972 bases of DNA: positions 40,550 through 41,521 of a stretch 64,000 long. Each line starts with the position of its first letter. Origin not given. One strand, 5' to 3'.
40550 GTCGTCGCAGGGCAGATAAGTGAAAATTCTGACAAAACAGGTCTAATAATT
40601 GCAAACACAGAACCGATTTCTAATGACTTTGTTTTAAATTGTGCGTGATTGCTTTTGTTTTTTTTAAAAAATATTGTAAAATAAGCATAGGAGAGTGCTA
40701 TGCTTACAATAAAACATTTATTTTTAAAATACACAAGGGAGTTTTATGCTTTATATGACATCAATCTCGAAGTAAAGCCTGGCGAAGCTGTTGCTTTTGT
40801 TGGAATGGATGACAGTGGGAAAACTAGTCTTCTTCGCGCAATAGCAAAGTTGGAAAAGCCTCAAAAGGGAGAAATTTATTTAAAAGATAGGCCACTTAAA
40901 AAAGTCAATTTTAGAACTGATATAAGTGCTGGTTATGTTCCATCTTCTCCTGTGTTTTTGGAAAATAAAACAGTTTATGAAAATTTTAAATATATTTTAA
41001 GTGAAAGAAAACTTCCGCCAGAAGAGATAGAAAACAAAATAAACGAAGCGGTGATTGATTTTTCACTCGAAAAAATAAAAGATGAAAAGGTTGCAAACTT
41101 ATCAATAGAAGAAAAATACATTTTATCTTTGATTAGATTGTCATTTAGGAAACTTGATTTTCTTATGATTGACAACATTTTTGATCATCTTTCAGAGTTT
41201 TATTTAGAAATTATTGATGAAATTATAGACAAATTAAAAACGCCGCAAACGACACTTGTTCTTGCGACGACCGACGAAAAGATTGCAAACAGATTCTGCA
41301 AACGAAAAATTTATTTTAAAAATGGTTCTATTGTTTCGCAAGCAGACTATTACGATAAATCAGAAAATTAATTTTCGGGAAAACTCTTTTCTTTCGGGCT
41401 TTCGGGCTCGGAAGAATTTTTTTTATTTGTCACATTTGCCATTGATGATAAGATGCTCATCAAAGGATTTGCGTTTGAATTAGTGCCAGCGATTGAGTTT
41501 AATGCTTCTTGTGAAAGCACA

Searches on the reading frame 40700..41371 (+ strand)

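Call 8: search_protein_families(library=pfam, proteins=[window:40700-41371:+], max_evalue=0.01)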
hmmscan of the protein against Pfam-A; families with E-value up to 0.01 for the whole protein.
window:40700-41371:+ (223 aa): 2 families
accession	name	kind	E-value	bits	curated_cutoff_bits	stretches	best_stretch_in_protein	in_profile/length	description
PF00005.33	ABC_tran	-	5.5e-20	72.8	25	1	19-159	2-134/137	ABC transporter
PF13175.12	AAA_15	-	0.0032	17.6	32.1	1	21-180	17-188/374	AAA ATPase domain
